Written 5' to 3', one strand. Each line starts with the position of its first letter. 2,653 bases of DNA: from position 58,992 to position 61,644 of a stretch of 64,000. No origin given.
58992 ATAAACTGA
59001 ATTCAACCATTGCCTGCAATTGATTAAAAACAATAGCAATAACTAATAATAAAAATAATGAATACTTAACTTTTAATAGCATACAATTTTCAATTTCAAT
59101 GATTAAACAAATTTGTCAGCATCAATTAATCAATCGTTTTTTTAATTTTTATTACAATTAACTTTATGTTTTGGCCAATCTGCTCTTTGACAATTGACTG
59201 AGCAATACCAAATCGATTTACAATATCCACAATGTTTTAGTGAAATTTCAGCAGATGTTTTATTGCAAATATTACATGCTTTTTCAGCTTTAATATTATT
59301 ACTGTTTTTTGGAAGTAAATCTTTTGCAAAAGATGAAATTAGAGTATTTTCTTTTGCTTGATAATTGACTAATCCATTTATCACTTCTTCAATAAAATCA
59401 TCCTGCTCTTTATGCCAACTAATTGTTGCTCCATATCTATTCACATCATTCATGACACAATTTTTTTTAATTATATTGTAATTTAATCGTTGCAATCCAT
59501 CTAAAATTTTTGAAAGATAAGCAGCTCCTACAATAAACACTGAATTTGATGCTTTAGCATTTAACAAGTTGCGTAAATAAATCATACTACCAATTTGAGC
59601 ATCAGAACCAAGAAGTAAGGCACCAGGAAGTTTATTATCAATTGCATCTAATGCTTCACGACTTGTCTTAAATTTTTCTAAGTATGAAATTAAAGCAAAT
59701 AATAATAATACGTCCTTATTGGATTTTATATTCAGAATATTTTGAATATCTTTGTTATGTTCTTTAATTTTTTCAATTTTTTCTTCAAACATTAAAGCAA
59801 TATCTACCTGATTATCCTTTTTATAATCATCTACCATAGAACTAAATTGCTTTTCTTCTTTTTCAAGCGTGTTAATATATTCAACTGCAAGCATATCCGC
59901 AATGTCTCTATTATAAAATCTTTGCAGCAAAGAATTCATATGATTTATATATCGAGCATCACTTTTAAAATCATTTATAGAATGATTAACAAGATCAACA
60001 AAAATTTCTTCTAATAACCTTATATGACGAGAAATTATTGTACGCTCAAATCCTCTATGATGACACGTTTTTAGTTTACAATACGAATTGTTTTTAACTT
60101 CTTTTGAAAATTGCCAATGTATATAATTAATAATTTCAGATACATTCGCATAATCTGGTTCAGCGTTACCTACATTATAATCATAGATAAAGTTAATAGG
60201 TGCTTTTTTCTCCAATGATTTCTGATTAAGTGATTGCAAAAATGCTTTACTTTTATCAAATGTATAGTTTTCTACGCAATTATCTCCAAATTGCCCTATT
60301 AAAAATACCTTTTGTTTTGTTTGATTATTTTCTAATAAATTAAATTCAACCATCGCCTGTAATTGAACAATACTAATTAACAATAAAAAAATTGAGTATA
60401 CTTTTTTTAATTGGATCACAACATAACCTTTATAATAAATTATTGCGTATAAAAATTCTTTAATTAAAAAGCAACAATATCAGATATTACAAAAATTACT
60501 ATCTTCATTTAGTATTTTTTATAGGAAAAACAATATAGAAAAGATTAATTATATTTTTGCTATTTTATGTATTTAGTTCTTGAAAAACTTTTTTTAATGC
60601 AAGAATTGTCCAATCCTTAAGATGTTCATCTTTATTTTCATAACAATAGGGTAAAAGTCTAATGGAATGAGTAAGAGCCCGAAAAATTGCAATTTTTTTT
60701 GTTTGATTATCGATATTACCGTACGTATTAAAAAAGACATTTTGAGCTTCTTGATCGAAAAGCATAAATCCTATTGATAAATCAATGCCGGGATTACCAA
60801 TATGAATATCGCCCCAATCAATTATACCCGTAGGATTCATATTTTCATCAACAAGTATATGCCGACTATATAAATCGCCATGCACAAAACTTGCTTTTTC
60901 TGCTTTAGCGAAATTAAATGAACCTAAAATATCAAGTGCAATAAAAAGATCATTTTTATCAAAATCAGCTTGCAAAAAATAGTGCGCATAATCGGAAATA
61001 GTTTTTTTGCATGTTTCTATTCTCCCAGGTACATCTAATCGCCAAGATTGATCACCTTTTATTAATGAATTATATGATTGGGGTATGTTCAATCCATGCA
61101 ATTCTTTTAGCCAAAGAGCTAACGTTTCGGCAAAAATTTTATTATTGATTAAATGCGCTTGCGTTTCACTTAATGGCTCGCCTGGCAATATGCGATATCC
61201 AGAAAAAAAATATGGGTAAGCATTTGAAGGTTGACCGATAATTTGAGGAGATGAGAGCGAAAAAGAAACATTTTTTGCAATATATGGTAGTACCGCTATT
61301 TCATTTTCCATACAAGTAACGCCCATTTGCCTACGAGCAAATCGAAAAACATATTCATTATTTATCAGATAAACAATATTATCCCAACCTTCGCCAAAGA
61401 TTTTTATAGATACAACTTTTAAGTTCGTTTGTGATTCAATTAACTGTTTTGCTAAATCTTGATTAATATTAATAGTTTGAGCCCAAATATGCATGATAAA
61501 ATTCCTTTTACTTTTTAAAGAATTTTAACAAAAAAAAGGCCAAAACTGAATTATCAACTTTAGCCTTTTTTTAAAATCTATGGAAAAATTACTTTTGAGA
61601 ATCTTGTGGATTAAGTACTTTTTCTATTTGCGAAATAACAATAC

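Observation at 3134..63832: Recurrent 'signal peptide followed immediately by Met-(Glu)' leader on about 12 unrelated secreted proteins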

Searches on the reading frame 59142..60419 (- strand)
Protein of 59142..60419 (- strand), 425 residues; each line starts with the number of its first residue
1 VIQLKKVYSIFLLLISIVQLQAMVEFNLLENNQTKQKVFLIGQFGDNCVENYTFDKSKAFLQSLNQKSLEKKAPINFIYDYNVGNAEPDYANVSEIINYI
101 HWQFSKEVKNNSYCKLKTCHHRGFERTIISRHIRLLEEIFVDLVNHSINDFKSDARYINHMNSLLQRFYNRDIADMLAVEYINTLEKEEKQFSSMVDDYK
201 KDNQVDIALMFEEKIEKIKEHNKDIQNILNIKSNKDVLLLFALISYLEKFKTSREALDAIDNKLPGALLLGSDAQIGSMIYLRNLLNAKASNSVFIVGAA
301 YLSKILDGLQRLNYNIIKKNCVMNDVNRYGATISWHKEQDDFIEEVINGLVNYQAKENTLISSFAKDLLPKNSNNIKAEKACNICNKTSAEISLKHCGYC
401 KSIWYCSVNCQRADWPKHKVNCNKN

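Call 5: search_protein_families(library=pfam, proteins=[window:59142-60419:-], max_evalue=0.01)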
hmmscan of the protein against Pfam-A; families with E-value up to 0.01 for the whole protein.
window:59142-60419:- (425 aa): 1 family
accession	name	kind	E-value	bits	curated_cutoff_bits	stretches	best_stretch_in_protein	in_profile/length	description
PF01753.24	zf-MYND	-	3.8e-11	43.3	22.7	1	382-422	1-39/39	MYND finger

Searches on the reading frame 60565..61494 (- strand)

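Call 64: search_protein_families(library=pfam, proteins=[window:60565-61494:-], max_evalue=0.001)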
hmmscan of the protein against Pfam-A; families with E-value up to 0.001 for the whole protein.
window:60565-61494:- (309 aa): 3 families
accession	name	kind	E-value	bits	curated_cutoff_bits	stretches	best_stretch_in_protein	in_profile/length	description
PF01636.29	APH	-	8e-23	81.9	23.2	1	30-259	2-226/239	Phosphotransferase enzyme family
PF01633.27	Choline_kinase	-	4.4e-05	23.4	29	1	103-239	73-200/300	Choline/ethanolamine kinase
PF07914.17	DUF1679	-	0.00025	20.5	24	1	200-240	267-311/414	Uncharacterized oxidoreductase dhs-27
